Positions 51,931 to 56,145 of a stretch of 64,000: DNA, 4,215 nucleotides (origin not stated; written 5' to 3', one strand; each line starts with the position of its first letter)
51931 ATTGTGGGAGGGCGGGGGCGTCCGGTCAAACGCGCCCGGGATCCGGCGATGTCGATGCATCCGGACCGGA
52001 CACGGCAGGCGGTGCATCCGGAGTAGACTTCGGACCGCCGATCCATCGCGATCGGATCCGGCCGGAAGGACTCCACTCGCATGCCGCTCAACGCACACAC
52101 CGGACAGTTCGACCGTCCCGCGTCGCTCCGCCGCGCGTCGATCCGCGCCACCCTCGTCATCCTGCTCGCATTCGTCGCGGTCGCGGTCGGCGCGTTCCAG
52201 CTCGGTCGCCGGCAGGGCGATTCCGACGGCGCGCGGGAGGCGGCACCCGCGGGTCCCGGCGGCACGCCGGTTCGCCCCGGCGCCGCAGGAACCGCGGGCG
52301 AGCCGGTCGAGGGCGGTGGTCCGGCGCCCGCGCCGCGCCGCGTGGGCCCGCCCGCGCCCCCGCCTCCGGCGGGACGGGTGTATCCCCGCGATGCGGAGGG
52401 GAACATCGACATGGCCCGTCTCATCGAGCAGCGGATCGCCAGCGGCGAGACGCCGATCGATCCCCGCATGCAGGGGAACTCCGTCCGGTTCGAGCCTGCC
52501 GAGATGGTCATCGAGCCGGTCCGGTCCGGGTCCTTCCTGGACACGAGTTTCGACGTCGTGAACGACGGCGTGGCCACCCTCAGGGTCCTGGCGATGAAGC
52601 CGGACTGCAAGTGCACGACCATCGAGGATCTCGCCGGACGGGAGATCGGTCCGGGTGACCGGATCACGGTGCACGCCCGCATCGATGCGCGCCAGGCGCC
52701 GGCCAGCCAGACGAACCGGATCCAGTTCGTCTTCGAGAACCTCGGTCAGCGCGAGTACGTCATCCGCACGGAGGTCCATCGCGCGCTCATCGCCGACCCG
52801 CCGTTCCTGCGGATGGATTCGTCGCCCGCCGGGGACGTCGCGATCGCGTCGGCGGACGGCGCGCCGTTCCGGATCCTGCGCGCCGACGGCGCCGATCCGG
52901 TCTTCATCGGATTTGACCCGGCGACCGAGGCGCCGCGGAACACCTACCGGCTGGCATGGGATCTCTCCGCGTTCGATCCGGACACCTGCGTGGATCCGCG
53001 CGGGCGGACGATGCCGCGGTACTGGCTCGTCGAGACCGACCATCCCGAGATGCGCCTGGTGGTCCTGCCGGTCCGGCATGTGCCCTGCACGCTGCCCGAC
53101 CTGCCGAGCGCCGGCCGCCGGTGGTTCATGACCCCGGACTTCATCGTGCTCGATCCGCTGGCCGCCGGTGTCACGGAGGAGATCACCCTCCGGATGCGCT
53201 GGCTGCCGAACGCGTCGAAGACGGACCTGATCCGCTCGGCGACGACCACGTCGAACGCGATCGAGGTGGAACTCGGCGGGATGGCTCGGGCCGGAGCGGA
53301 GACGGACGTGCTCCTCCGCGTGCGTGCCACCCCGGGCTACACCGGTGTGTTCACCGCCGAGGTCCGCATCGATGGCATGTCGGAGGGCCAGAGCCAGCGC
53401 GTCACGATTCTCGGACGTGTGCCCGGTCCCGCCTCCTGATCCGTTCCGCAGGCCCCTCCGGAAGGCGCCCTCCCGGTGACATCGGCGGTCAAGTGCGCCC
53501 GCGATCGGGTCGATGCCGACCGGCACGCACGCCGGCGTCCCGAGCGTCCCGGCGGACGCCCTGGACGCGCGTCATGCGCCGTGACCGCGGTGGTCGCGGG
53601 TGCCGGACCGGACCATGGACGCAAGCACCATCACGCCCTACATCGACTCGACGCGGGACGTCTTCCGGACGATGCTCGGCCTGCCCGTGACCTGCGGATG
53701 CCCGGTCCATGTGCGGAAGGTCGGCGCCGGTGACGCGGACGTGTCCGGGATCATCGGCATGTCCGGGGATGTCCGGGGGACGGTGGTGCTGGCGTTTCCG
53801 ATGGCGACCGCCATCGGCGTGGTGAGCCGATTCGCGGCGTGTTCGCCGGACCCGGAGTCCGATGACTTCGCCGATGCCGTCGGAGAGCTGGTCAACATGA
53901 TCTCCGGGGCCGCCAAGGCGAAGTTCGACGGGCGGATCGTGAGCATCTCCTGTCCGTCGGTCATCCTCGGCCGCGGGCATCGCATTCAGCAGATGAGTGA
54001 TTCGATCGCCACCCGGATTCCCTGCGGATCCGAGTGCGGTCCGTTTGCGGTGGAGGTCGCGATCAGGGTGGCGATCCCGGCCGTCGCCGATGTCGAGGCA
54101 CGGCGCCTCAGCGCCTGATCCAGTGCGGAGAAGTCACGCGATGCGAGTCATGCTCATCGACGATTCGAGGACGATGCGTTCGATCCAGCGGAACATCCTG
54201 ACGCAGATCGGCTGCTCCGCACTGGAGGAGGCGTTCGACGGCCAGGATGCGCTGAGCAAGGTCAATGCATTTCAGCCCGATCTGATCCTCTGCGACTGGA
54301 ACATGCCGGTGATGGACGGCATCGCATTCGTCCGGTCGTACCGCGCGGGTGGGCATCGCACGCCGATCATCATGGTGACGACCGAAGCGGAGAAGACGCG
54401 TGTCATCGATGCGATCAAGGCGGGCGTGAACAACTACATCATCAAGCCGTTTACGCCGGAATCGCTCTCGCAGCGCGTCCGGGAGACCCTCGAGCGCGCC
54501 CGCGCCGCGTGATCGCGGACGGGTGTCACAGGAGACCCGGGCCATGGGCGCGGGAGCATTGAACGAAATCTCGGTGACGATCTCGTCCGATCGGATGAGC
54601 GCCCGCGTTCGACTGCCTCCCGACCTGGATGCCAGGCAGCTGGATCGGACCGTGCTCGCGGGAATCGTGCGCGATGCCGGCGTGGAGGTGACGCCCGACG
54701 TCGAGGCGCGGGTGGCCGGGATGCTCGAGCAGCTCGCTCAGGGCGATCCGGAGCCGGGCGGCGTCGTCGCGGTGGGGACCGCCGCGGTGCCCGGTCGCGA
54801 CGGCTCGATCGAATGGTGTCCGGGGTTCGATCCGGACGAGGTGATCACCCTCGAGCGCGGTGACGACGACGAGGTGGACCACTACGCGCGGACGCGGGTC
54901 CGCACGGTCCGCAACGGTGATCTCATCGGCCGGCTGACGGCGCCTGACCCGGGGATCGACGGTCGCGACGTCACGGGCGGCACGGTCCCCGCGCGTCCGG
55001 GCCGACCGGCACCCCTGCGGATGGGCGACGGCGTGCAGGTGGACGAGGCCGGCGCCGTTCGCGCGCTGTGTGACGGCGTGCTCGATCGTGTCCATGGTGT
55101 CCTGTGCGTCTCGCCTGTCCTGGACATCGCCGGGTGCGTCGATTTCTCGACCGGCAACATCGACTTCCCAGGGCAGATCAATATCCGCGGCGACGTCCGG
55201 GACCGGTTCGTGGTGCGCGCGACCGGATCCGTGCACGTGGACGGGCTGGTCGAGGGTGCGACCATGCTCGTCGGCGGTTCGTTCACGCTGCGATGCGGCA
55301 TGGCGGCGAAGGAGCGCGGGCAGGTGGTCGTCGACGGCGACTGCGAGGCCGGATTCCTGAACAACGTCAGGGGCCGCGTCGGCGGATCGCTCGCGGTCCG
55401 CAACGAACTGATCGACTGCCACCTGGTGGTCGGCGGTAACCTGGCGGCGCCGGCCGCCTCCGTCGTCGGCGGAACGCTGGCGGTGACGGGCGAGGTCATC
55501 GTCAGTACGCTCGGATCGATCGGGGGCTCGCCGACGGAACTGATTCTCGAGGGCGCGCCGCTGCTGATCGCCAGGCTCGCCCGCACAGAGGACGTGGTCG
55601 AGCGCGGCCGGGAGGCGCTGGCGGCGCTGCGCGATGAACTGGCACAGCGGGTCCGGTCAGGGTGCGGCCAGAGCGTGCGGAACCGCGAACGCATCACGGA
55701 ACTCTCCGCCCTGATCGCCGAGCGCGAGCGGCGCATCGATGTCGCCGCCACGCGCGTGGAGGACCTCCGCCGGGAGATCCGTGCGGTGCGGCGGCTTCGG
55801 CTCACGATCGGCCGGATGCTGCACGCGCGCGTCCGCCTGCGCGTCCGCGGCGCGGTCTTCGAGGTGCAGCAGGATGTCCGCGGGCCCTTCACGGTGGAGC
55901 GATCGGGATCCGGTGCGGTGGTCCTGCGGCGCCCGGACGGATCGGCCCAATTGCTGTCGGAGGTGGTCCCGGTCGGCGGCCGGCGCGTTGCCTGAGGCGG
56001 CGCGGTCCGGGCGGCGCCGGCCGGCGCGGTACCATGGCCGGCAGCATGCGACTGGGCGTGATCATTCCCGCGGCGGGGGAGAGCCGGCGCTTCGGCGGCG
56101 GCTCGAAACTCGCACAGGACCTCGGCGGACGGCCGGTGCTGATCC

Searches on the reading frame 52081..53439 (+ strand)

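Call 64: search_protein_families(library=pfam, proteins=[window:52081-53439:+], max_evalue=0.0001)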
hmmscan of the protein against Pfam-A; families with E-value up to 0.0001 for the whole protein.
window:52081-53439:+ (452 aa): 1 family
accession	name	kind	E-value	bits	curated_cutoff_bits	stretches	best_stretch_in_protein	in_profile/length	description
PF07610.17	DUF1573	-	6.9e-08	32.9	26.1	1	137-219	3-84/98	Protein of unknown function (DUF1573)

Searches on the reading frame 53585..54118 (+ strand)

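Call 64: search_protein_families(library=pfam, proteins=[window:53585-54118:+], max_evalue=0.0001)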
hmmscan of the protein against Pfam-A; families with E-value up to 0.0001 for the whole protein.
window:53585-54118:+ (177 aa): 1 family
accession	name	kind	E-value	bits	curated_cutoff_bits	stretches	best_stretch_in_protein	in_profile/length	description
PF13690.11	CheX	-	2.4e-21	76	27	1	53-147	1-93/94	Chemotaxis phosphatase CheX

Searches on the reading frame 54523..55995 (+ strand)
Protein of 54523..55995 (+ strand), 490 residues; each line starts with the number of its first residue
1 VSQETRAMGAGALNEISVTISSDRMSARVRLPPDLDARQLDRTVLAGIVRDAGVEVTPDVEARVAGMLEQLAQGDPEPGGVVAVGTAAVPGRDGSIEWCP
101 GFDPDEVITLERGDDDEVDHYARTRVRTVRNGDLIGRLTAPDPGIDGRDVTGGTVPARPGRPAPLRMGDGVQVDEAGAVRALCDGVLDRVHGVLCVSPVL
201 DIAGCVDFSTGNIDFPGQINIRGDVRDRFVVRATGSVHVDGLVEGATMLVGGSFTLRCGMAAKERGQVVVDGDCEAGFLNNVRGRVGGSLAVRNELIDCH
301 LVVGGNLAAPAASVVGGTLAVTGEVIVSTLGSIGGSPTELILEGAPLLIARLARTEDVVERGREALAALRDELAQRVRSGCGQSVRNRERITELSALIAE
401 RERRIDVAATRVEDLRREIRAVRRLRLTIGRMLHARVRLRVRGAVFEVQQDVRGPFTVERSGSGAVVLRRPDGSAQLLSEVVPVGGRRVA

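Call 64: search_protein_families(library=pfam, proteins=[window:54523-55995:+], max_evalue=0.0001)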
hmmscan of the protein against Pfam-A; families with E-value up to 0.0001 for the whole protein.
window:54523-55995:+ (490 aa): 2 families
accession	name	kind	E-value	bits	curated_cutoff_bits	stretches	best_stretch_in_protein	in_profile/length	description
PF03961.19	FapA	-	5.7e-39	134.8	31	1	198-458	1-265/272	Flagellar Assembly Protein A beta solenoid domain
PF20250.3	FapA_N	-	3.5e-27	95.4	27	1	16-187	1-173/178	Flagellar Assembly Protein A N-terminal region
